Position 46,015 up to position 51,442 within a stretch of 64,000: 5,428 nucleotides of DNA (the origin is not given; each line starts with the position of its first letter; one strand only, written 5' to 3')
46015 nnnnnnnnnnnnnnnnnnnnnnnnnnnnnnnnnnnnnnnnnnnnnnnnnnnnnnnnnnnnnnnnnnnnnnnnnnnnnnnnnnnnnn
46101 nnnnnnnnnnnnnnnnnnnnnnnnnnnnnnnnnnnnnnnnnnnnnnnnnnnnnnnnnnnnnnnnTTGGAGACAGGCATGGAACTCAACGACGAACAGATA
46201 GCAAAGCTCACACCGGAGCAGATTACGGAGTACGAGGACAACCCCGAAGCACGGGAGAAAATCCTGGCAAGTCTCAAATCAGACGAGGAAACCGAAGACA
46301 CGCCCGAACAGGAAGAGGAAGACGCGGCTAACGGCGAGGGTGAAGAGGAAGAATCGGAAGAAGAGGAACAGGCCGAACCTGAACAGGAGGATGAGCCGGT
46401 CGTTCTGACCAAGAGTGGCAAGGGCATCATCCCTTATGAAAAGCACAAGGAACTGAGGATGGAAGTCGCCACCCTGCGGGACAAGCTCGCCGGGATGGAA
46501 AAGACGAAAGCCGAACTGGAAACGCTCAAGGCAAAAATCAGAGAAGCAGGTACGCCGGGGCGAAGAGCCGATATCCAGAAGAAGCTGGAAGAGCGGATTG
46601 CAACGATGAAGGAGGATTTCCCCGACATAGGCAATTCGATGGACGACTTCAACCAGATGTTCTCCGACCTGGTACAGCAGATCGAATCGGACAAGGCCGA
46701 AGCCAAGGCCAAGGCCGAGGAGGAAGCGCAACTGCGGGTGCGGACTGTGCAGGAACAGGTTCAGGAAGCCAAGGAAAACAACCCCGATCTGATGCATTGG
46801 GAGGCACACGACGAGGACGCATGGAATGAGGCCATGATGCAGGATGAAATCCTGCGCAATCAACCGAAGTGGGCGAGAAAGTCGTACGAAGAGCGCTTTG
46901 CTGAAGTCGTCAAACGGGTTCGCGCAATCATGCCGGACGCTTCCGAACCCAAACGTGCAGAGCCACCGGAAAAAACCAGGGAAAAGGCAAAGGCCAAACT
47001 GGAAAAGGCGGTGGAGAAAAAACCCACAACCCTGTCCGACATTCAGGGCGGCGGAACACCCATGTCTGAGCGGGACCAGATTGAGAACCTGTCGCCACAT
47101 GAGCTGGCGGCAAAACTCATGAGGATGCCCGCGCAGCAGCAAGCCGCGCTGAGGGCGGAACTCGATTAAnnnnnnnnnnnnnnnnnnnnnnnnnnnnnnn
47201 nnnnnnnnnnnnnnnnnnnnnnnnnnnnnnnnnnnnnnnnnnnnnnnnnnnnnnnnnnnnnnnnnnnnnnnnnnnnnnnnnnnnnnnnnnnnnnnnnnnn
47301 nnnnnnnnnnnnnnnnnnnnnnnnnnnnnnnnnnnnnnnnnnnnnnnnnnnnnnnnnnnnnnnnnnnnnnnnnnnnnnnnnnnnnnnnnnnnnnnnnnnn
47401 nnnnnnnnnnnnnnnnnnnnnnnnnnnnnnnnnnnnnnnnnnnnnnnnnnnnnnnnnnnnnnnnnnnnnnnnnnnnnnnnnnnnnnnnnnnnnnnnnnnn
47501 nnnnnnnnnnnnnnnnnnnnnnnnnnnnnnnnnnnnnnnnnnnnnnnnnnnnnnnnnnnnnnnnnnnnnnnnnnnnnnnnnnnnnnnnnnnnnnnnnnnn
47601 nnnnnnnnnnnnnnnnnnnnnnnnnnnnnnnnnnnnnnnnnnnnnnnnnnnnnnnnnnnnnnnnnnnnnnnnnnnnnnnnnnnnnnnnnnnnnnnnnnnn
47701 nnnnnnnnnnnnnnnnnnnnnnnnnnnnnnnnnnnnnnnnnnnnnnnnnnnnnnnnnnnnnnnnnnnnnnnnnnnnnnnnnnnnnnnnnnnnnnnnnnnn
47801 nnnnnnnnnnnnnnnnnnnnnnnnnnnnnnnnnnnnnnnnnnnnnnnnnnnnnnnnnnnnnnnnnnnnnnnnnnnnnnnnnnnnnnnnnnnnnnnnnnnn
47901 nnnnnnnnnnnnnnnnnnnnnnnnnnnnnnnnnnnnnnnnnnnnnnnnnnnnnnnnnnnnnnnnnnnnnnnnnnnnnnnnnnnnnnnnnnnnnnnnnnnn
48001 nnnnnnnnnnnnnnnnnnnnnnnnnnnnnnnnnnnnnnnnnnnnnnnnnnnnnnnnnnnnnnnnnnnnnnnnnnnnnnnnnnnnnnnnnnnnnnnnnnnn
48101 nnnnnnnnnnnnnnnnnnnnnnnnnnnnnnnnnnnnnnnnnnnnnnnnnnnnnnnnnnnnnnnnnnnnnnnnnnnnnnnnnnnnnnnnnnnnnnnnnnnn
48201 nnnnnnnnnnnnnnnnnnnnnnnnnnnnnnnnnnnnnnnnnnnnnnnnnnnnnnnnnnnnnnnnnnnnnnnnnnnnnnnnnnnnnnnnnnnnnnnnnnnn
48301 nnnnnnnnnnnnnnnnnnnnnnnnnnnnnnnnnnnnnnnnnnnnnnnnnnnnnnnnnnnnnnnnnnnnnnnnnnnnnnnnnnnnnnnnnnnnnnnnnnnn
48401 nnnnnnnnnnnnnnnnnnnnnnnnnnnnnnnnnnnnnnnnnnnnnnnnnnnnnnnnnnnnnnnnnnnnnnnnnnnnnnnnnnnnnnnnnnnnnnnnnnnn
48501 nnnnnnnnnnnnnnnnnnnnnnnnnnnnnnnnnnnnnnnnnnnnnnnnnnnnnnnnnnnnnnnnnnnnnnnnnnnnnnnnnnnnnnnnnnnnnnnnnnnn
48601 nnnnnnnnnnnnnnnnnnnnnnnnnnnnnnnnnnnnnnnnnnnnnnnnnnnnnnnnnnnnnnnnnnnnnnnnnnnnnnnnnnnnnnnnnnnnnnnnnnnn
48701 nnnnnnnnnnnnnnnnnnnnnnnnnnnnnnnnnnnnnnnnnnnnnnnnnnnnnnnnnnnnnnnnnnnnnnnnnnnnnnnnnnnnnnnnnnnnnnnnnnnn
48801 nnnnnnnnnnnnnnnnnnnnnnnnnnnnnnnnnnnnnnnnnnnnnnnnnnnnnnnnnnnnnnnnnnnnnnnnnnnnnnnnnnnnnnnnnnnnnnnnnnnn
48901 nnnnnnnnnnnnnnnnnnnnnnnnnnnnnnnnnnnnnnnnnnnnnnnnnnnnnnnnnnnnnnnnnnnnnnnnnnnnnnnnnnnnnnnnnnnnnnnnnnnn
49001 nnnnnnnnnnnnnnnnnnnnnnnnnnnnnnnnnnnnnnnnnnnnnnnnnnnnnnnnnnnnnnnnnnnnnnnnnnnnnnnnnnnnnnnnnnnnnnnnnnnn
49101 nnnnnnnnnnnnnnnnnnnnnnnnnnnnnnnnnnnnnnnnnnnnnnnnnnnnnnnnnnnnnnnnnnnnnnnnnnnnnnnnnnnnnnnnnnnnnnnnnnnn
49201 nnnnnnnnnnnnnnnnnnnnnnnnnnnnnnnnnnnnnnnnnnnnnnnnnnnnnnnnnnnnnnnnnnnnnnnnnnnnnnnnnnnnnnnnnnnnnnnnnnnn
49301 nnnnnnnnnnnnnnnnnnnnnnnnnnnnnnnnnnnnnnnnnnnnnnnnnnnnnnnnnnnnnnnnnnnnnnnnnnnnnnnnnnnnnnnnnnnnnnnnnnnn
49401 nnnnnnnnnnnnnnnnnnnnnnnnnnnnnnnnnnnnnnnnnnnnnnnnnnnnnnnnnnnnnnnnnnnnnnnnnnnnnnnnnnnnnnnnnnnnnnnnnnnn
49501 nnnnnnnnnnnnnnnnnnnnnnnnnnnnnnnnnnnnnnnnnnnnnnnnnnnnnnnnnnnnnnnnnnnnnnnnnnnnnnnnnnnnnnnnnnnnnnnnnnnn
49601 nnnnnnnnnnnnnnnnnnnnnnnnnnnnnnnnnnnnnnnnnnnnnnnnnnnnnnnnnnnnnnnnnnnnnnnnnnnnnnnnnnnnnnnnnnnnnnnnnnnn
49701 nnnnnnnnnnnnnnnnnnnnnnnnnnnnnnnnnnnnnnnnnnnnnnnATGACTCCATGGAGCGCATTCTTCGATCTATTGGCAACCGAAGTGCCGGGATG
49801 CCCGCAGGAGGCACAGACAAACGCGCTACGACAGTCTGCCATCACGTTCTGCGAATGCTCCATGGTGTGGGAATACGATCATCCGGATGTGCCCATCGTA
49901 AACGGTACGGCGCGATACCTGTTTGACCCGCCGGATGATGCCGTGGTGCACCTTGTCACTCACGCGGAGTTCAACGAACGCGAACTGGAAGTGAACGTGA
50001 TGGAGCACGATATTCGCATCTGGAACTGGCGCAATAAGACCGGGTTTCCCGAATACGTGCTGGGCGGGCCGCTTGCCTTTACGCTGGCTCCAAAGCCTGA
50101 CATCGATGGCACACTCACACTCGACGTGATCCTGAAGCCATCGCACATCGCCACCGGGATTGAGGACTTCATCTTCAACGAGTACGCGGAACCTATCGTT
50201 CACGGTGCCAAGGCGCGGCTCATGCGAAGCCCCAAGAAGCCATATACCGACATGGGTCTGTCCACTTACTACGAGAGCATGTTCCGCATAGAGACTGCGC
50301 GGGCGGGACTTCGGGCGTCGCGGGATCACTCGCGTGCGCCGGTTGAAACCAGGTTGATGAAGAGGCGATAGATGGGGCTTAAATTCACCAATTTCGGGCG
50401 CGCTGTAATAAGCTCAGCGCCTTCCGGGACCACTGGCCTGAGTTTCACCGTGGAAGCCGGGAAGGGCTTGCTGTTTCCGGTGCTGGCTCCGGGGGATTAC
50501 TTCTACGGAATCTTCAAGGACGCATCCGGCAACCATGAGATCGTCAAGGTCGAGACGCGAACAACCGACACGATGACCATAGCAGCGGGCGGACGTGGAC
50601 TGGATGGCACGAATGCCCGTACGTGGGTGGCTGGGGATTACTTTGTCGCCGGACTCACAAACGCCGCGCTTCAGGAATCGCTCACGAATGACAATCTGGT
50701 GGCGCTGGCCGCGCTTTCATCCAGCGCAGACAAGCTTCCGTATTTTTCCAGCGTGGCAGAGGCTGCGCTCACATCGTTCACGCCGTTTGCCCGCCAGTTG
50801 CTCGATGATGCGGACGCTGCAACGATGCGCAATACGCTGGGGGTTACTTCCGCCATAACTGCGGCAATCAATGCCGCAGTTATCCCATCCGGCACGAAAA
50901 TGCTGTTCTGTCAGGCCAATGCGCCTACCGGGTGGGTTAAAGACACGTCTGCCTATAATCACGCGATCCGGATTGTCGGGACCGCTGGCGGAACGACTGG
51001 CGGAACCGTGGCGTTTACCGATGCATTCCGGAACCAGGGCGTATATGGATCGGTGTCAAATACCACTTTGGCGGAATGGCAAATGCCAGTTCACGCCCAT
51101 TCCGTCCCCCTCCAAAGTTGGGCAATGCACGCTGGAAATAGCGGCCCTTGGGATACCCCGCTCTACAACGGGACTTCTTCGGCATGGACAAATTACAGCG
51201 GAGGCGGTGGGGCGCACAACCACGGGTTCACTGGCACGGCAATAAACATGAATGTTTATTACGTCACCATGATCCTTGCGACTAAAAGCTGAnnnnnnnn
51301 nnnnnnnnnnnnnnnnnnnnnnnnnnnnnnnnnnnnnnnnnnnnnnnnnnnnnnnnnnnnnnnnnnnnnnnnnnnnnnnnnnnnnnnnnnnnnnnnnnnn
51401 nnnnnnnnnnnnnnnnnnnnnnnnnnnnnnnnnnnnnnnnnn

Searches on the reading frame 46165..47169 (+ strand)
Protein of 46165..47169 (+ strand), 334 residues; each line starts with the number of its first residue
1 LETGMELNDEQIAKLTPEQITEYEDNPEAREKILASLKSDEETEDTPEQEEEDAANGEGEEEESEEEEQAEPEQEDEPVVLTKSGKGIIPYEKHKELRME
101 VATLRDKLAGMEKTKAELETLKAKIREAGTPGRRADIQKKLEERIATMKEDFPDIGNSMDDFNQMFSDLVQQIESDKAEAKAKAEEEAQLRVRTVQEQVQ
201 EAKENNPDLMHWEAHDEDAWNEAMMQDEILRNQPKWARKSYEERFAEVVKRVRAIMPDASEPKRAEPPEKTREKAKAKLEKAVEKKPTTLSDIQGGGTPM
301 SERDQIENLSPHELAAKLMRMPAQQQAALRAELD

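Call 59: search_protein_families(library=phrogs, proteins=[window:46165-47169:+], max_evalue=0.00001)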
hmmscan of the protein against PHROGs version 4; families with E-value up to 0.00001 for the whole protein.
window:46165-47169:+ (334 aa): 2 families
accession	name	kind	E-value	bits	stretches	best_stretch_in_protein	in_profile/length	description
phrog_479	-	unknown function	6.2e-55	188.4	1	9-332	3-331/333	-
phrog_10114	-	unknown function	2.6e-14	54.6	1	179-320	10-156/171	-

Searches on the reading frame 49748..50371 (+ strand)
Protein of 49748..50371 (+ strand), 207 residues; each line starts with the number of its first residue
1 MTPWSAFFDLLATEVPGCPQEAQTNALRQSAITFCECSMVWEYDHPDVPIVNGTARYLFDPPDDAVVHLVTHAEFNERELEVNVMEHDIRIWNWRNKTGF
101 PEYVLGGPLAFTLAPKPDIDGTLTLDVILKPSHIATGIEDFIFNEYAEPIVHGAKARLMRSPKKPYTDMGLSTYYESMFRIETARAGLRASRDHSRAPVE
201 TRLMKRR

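Call 59: search_protein_families(library=phrogs, proteins=[window:49748-50371:+], max_evalue=0.00001)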
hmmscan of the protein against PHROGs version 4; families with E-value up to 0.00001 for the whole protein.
window:49748-50371:+ (207 aa): 1 family
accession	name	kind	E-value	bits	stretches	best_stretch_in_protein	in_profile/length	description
phrog_437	-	head and packaging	9.7e-37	127.5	1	1-202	1-198/203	virion structural protein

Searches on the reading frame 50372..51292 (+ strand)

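Call 59: search_protein_families(library=phrogs, proteins=[window:50372-51292:+], max_evalue=0.00001)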
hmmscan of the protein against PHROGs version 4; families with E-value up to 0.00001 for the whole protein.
window:50372-51292:+ (306 aa): 8 families
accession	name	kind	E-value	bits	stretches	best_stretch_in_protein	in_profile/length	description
phrog_8469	-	tail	5.7e-16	59.7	1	1-246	1-198/303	tail fiber protein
phrog_6427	-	unknown function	1.4e-11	44.6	1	3-102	4-103/675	-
phrog_2631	-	tail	1.3e-10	41.5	1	91-197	408-507/644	tail fiber protein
phrog_36707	-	tail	2e-10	41.9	1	96-173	106-185/288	tail fiber protein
phrog_11303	-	tail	2.2e-08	35.2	1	91-175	78-163/231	tail fiber protein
phrog_30299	-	tail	2.7e-08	34.1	1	1-111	1-107/425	tail fiber protein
phrog_24607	-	tail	9.4e-08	32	1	63-158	52-153/674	tail protein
phrog_2097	-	tail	1.3e-07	31.7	1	15-161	83-210/644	tail fiber protein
